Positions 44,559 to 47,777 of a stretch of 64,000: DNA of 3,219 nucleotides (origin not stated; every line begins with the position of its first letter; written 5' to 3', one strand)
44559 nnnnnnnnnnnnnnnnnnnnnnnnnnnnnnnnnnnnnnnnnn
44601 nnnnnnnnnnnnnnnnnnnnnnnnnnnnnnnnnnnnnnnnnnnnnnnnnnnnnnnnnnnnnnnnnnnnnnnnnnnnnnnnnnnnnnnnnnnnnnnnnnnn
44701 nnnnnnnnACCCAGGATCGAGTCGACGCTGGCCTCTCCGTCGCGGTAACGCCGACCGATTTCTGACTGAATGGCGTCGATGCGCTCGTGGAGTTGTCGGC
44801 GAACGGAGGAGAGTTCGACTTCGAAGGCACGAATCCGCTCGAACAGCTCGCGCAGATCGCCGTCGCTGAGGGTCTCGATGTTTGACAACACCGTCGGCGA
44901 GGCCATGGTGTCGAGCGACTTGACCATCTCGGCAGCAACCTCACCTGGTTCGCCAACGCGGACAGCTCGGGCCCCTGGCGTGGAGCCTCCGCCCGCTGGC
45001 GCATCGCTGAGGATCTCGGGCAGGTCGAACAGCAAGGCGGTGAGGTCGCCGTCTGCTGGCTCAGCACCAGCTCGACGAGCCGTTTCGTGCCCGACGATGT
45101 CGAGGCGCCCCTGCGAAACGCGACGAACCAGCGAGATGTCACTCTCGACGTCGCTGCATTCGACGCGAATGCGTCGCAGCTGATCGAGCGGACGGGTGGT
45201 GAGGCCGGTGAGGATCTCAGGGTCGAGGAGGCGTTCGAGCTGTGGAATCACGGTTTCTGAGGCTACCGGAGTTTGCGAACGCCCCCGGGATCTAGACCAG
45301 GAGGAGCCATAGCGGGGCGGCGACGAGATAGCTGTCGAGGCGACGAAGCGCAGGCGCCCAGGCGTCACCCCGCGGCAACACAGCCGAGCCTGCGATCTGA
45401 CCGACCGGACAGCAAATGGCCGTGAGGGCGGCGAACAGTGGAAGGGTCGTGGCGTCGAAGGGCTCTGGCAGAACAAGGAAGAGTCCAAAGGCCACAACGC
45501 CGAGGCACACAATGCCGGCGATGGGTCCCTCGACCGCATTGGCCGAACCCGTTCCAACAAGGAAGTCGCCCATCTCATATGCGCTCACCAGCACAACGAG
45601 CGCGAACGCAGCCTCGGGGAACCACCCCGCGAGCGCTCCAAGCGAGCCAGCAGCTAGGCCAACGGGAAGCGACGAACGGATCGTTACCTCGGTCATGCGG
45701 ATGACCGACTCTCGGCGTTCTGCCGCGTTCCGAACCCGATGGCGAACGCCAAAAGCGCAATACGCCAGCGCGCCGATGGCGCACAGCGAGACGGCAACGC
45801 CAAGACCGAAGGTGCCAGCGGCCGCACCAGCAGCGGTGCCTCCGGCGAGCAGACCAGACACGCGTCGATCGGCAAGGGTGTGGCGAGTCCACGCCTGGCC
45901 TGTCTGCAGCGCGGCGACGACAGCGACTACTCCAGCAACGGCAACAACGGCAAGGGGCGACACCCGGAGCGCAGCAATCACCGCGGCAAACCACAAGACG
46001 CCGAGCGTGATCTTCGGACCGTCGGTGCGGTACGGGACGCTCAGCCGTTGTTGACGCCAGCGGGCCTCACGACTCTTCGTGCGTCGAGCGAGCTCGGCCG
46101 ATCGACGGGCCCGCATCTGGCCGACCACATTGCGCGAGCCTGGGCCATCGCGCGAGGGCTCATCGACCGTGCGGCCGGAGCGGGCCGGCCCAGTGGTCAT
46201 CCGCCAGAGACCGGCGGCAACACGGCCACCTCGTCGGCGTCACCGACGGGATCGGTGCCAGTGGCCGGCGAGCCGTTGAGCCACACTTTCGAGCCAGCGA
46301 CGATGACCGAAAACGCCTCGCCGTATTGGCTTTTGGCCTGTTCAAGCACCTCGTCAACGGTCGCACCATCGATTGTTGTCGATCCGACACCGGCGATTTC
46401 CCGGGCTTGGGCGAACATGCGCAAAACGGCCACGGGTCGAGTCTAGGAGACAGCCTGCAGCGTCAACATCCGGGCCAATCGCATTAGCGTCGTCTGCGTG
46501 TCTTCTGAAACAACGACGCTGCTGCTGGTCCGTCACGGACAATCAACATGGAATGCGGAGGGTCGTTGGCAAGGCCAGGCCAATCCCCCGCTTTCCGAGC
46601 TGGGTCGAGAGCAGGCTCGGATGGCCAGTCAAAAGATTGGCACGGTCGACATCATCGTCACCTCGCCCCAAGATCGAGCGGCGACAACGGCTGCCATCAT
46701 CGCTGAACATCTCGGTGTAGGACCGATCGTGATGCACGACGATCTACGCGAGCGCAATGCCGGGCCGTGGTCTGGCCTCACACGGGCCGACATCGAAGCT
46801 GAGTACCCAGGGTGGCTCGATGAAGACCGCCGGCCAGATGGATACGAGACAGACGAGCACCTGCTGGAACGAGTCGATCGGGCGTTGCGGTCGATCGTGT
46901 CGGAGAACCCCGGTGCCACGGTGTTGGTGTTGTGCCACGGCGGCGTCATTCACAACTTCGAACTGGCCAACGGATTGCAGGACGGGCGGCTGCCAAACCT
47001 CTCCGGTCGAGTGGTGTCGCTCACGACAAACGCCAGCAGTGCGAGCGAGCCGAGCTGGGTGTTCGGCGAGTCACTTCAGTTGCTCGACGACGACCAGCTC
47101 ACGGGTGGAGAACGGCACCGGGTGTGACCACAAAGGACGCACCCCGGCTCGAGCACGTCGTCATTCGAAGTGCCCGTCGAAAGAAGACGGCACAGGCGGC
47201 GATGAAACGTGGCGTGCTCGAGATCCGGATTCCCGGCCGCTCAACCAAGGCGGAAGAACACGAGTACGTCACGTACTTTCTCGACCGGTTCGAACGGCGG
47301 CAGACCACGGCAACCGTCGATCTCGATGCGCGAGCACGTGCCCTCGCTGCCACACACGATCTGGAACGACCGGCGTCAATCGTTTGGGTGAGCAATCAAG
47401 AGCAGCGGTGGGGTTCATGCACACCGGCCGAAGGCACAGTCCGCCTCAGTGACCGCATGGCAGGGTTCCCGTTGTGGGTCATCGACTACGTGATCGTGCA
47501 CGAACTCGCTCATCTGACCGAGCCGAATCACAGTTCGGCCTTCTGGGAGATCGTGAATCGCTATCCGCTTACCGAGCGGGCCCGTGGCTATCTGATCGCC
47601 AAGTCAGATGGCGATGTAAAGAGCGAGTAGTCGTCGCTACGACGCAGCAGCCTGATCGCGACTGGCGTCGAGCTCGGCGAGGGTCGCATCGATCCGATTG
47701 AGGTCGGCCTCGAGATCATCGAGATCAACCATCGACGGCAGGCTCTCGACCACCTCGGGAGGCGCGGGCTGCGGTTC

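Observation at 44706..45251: RsiG-like protein with two c-di-GMP-binding-type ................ motifs, in an operon with an XRE regulator and mshA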

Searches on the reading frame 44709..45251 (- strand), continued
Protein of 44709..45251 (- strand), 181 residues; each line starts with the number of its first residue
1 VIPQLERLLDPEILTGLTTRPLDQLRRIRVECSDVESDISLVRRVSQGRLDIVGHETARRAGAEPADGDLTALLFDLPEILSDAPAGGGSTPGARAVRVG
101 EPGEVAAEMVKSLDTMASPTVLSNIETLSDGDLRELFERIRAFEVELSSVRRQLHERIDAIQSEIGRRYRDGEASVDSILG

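Call 41: fold_search(model_id=the predicted structure, library=pdb)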
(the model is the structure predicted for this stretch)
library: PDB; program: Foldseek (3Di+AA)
matches with E <= 10: 72; with E <= 0.001: 4
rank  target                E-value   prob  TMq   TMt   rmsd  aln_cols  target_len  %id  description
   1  6pfv_B                4.4e-05  1.00  0.66  0.73   4.9       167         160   35  Structure of S. venezuelae RisG-WhiG-c-di-GMP complex: orthorhombic crystal form (released 2019-11-13)
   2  6pfv_T                6.9e-05  1.00  0.66  0.72   4.7       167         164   36  Structure of S. venezuelae RisG-WhiG-c-di-GMP complex: orthorhombic crystal form (released 2019-11-13)
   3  6pfv_E                7.3e-05  1.00  0.65  0.73   4.9       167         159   35  Structure of S. venezuelae RisG-WhiG-c-di-GMP complex: orthorhombic crystal form (released 2019-11-13)
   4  6pfj_T                6.3e-04  1.00  0.61  0.73   4.7       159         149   34  Structure of S. venezuelae RsiG-WhiG-(ci-di-GMP) complex, P64 crystal form (released 2019-11-13)
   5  4bjn_E                1.4e-01  0.80  0.31  0.26  11.7       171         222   19  Crystal structure of the flax-rust effector AvrM-A (released 2013-10-16)
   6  4bjn_B                2.1e-01  0.69  0.31  0.26  11.7       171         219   19  Crystal structure of the flax-rust effector AvrM-A (released 2013-10-16)
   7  6r0z_G                2.3e+00  0.08  0.23  0.20  26.2       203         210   18  Thermus thermophilus V/A-type ATPase/synthase, rotational state 1L (released 2019-08-28)
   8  7tve_D                2.7e+00  0.25  0.42  0.19  20.5       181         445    9  ATP and DNA bound SMC5/6 core complex (released 2022-06-22)
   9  1few                  3.8e+00  0.06  0.23  0.24  27.1       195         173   12  CRYSTAL STRUCTURE OF SMAC/DIABLO (released 2000-09-13)
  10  5f5p_A                4.4e+00  0.06  0.22  0.22  18.9       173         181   18  Molecular Basis for Shroom2 Recognition by Rock1 (released 2016-10-19)
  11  7vai_G                4.4e+00  0.06  0.23  0.20  26.1       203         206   19  V1EG of V/A-ATPase from Thermus thermophilus, state1-1 (released 2022-07-13)
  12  8w6e_A                4.7e+00  0.12  0.32  0.36  13.4       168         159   14  De novo design of HBC599 binder (released 2024-11-27)
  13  6ch2_D                4.7e+00  0.10  0.29  0.35  19.7       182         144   13  Crystal structure of the cytoplasmic domain of FlhA and FliT-FliD complex (released 2018-05-16)
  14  6kgx_zE               4.9e+00  0.10  0.28  0.16  20.2       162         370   17  Structure of the phycobilisome from the red alga Porphyridium purpureum (released 2019-12-11)
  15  4zwt_J                5.2e+00  0.12  0.32  0.40  17.7       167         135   14  Crystal Structure of the Bacteriophage T4 recombination mediator protein UvsY, Lattice Type IV (released 2016-03-02)
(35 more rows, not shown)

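Call 48: search_protein_representatives(alignment_id=A1)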
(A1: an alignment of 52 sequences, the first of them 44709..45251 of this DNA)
Query: 52 sequences, 181 profile positions. Proteins with E-value up to 0.001 (for the whole library): 1369; up to 1e-10: 705; up to 1e-30: 119. The best 150 are listed.
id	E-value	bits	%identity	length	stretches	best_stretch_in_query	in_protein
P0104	1.1e-71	256.8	-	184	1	2-181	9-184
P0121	2.7e-67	242.5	-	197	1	1-181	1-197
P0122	2.5e-61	223.1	-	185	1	2-181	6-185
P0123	3.9e-60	219.2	-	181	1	1-181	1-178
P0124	5.0e-58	212.3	-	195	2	68-180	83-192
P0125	4.3e-57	209.3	-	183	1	1-181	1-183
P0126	1.3e-56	207.8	-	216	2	62-181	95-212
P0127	6.4e-56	205.4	-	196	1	2-181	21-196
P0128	1.5e-53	197.7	-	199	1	1-179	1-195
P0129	3.0e-53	196.8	-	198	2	91-181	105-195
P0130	4.7e-53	196.1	-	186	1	2-180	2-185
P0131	3.1e-52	193.4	-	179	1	4-181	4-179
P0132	1.5e-50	187.9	-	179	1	1-178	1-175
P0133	6.9e-49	182.5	-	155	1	51-180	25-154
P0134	8.0e-49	182.3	-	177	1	1-180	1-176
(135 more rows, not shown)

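Call 54: find_related_loci(query=A3, collection=metagenome_contigs, flank=6000)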
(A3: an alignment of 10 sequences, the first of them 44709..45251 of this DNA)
Query A3 (181 aa) in metagenome_contigs; peptide patterns used: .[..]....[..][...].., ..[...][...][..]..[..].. (x = any residue, [..] = any of these).
600 stretches matched a pattern (row limit reached: there are more); 408 encode a relative of the query (tblastn E <= 1e-3); the best 80 are kept; 80 distinct loci.
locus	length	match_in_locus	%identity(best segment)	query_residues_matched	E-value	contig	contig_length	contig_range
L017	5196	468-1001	61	1-180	4e-64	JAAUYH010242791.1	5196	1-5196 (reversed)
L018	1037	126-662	57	2-180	5e-66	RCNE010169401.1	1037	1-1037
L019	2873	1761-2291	57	1-181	5e-58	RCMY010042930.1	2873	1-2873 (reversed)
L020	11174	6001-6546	57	1-180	5e-58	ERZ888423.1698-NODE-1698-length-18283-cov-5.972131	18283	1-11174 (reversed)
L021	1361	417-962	55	5-180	9e-56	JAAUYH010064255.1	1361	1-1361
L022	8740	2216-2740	54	5-180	1e-52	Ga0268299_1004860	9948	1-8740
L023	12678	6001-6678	48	1-180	2e-49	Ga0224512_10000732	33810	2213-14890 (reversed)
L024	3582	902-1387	57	17-180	2e-48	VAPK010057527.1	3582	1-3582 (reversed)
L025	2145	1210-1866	43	1-180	3e-47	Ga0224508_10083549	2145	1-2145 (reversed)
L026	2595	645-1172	46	1-180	1e-40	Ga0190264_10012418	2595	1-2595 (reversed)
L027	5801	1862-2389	46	1-180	2e-39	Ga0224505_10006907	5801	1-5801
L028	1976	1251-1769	46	4-180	2e-39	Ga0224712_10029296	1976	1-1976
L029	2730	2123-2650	45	1-180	7e-39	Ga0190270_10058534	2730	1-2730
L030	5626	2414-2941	45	1-180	1e-38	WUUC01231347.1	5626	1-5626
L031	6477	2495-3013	46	4-180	2e-37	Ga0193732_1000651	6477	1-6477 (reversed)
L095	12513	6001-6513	41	8-180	2e-27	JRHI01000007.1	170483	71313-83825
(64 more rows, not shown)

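Call 66: search_protein_families(library=pfam, proteins=[L095:6878-7615:+, L095:6537-6878:+, L095:5436-5936:+, L095:5111-5884:-, L095:4194-5093:+], max_evalue=0.001)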
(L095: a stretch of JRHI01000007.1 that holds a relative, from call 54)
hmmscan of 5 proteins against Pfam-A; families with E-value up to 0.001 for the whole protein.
L095:6878-7615:+ (246 aa): 2 families
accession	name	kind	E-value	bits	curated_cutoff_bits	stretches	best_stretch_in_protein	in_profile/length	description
PF13487.12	HD_5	-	4.6e-32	111.5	27.2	1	106-228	45-170/170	HD domain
PF01966.28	HD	-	1.1e-13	51.9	22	1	86-197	11-116/116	HD domain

L095:6537-6878:+ (114 aa): 1 family
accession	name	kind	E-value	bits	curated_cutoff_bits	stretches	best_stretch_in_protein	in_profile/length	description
PF00072.30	Response_reg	-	7.4e-29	100.6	30.2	1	2-108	2-110/111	Response regulator receiver domain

L095:5436-5936:+ (167 aa): 2 families
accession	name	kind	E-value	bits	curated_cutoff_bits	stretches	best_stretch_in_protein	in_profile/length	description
PF10502.14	Peptidase_S26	-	1.4e-16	61.4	22.9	2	51-116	7-76/168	Signal peptidase, peptidase S26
PF00717.28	Peptidase_S24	-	1.9e-07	31.2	23.3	1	63-135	31-99/116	Peptidase S24-like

L095:5111-5884:- (258 aa): 1 family
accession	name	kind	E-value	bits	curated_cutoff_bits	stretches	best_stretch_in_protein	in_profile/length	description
PF09055.16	Sod_Ni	-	5.6e-41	140.5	25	1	139-257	2-127/127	Nickel-containing superoxide dismutase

L095:4194-5093:+ (300 aa): 0 families

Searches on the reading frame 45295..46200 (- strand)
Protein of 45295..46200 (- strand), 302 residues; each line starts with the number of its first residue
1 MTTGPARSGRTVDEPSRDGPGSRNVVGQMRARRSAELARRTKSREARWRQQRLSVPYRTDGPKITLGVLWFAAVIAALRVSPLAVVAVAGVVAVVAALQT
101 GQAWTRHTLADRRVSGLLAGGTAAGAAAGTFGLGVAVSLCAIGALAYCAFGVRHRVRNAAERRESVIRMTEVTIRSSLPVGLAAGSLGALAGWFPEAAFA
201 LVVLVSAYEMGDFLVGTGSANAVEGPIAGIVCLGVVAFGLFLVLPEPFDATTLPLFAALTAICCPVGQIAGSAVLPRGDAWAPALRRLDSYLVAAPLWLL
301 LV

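Call 4: search_protein_families(library=pfam, proteins=[window:45295-46200:-], max_evalue=0.01)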
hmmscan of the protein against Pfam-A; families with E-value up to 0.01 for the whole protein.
window:45295-46200:- (302 aa): 0 families

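Call 5: search_protein_families(library=ncbifam, proteins=[window:45295-46200:-], max_evalue=0.01)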
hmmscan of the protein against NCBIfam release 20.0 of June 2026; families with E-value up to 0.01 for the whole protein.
window:45295-46200:- (302 aa): 0 families

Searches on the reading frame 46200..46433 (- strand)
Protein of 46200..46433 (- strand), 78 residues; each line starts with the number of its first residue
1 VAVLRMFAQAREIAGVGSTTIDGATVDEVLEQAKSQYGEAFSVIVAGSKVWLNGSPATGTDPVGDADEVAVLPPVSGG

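Call 4: search_protein_families(library=pfam, proteins=[window:46200-46433:-], max_evalue=0.01)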
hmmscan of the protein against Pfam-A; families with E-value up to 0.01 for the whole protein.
window:46200-46433:- (78 aa): 1 family
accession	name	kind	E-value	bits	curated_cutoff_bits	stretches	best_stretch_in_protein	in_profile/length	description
PF02597.26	ThiS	-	1e-11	45.6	22.5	1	5-78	2-76/76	ThiS family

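Call 5: search_protein_families(library=ncbifam, proteins=[window:46200-46433:-], max_evalue=0.01)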
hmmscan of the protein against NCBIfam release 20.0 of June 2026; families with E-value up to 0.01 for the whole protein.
window:46200-46433:- (78 aa): 5 families
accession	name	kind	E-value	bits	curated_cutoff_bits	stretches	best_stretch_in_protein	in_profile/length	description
TIGR01687.1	moaD_arch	subfamily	6.1e-13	49.1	49.5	1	4-78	3-88/88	MoaD family protein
TIGR01682.1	moaD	equivalog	4.5e-10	40.2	66.15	1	4-78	3-80/80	molybdopterin converting factor subunit 1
NF041918.1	SAMP1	equivalog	2.8e-08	34.2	60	1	4-78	3-91/91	ubiquitin-like small modifier protein 1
NF008347.0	PRK11130.1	equivalog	3.1e-06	27.6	94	1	5-78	5-81/81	molybdopterin synthase sulfur carrier subunit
NF005028.0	PRK06437.1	equivalog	0.004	17.3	85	0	50-78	39-67/67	hypothetical protein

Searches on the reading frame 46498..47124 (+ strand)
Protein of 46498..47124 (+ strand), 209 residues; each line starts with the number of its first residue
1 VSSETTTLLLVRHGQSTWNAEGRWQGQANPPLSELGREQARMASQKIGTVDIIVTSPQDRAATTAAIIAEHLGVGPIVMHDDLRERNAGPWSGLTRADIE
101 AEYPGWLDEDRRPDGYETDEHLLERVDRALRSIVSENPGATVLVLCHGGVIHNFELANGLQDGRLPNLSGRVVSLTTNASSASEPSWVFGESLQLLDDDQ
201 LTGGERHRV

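Call 4: search_protein_families(library=pfam, proteins=[window:46498-47124:+], max_evalue=0.01)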
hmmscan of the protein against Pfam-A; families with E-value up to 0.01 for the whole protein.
window:46498-47124:+ (209 aa): 1 family
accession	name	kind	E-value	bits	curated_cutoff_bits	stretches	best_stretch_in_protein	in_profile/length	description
PF00300.27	His_Phos_1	-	3e-42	144.9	21.7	1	8-153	1-153/194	Histidine phosphatase superfamily (branch 1)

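Call 5: search_protein_families(library=ncbifam, proteins=[window:46498-47124:+], max_evalue=0.01)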
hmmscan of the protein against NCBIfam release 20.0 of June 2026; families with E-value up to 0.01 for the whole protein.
window:46498-47124:+ (209 aa): 19 families
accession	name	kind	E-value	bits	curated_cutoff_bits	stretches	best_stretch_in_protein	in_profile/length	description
NF005567.0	PRK07238.1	equivalog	1.7e-30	106.6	326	1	3-151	175-330/378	bifunctional RNase H/acid phosphatase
TIGR03162.1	ribazole_cobC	equivalog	3.5e-24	85.2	162.9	1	8-152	1-149/176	alpha-ribazole phosphatase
NF045917.1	PhserinePhPspA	equivalog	8e-21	74.7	350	1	7-151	3-154/211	phosphoserine phosphatase PspA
NF009993.0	PRK13462.1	equivalog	2e-17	63.5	226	1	2-149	2-149/203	acid phosphatase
NF002901.0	PRK03482.1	equivalog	5.3e-16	58.9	261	1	9-148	5-151/215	2,3-diphosphoglycerate-dependent phosphoglycerate mutase GpmB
NF002339.0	PRK01295.1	equivalog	4.6e-14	52.4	316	1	6-103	3-106/206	2,3-bisphosphoglycerate-dependent phosphoglycerate mutase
NF038349.1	dPGM_arch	equivalog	7.4e-14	52.1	225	1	9-132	2-127/194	2,3-diphosphoglycerate-dependent phosphoglycerate mutase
TIGR03848.1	MSMEG_4193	subfamily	9.1e-14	51.4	203.85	1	7-100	1-96/204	MSMEG_4193 family putative phosphomutase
NF011580.0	PRK15004.1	equivalog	6.1e-13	49.2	250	1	8-151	3-153/203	adenosylcobalamin/alpha-ribazole phosphatase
NF009994.0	PRK13463.1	equivalog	1.6e-12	47.6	277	1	6-105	3-103/203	phosphoserine phosphatase 1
NF002217.0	PRK01112.1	equivalog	9.2e-12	44.8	320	1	6-86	2-86/228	2,3-bisphosphoglycerate-dependent phosphoglycerate mutase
NF010713.0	PRK14115.1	equivalog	2e-11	43.6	305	1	6-103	2-105/248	2,3-diphosphoglycerate-dependent phosphoglycerate mutase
NF010718.0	PRK14120.1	equivalog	5.6e-11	42.2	366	1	4-103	3-108/249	phosphoglyceromutase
TIGR01258.1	pgm_1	subfamily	1.7e-10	40.7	81.7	1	7-103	2-104/245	2,3-bisphosphoglycerate-dependent phosphoglycerate mutase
NF010717.0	PRK14119.1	equivalog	6.8e-09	35.6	378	1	7-103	3-105/228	2,3-diphosphoglycerate-dependent phosphoglycerate mutase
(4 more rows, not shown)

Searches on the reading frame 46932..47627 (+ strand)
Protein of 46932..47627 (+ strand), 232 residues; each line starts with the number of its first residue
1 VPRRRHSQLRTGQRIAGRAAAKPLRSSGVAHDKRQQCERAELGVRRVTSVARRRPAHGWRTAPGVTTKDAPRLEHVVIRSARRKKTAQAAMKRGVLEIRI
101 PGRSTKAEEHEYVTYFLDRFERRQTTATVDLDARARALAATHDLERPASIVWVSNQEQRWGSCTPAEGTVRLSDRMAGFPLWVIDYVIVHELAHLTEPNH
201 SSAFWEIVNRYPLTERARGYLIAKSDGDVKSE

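Call 4: search_protein_families(library=pfam, proteins=[window:46932-47627:+], max_evalue=0.01)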
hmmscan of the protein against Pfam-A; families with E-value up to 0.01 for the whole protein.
window:46932-47627:+ (232 aa): 1 family
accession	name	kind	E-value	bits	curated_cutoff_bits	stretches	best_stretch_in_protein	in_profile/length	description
PF01863.23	YgjP-like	-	1.9e-25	90.6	26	1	99-211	86-193/207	YgjP-like, metallopeptidase domain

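Call 5: search_protein_families(library=ncbifam, proteins=[window:46932-47627:+], max_evalue=0.01)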
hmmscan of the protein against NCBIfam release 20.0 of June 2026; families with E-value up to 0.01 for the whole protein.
window:46932-47627:+ (232 aa): 0 families
